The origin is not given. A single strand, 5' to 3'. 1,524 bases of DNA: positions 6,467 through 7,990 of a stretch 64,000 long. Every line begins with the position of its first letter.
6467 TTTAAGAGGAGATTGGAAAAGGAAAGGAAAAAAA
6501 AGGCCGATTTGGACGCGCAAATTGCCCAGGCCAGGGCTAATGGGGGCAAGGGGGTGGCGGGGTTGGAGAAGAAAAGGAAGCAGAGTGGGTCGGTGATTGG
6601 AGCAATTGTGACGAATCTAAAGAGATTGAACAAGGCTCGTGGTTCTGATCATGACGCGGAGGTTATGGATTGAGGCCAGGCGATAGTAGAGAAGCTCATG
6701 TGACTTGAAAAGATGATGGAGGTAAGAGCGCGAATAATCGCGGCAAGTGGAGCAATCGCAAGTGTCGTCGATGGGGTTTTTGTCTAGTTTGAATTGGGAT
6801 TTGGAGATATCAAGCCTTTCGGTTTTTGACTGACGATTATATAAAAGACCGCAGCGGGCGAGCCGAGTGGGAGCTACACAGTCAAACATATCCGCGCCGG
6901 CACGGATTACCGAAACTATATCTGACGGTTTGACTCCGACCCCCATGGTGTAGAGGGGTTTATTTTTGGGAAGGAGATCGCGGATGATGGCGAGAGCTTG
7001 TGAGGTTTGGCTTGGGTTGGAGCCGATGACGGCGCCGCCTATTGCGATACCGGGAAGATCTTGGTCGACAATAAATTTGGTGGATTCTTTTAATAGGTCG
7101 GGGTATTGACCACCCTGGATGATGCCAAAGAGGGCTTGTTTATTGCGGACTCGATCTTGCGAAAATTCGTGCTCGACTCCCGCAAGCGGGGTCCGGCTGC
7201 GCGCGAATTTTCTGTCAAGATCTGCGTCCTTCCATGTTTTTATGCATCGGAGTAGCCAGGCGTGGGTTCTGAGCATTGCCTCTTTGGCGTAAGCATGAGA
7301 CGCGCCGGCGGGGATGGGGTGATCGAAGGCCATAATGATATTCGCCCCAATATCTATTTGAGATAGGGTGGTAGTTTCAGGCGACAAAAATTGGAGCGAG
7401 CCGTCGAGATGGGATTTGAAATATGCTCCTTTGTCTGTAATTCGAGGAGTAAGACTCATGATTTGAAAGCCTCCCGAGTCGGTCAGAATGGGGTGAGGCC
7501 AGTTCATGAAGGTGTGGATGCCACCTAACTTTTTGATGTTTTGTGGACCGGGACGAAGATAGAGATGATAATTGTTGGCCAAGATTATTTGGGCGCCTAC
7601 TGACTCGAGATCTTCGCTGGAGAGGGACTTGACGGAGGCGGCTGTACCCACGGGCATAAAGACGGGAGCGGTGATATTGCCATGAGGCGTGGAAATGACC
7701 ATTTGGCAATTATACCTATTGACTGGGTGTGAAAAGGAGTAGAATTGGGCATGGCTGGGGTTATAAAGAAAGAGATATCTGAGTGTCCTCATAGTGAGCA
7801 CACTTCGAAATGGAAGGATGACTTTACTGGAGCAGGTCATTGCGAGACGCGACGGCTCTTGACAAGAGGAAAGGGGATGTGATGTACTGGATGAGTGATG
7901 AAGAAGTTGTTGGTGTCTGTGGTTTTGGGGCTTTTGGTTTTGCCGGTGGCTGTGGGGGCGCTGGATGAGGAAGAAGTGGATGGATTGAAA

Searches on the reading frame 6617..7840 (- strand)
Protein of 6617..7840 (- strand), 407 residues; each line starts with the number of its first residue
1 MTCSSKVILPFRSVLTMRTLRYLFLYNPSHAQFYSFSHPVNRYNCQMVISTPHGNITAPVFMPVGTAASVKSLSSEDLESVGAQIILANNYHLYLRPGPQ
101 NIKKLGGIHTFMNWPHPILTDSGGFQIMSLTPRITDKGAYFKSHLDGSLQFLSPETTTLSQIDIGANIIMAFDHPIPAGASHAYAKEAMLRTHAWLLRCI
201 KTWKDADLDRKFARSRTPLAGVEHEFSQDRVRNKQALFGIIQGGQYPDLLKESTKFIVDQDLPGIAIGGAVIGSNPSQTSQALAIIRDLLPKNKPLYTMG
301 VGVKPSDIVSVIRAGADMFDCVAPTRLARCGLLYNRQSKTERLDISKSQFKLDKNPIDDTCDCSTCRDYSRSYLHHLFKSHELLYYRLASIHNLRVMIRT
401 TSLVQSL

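Call 36: search_protein_families(library=pfam, proteins=[window:6617-7840:-], max_evalue=0.0001)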
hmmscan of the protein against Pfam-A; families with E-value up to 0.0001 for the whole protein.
window:6617-7840:- (407 aa): 1 family
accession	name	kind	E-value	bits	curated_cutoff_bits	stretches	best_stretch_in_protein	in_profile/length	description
PF01702.25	TGT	-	8.6e-117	390.6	26.3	1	49-402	8-333/357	Queuine tRNA-ribosyltransferase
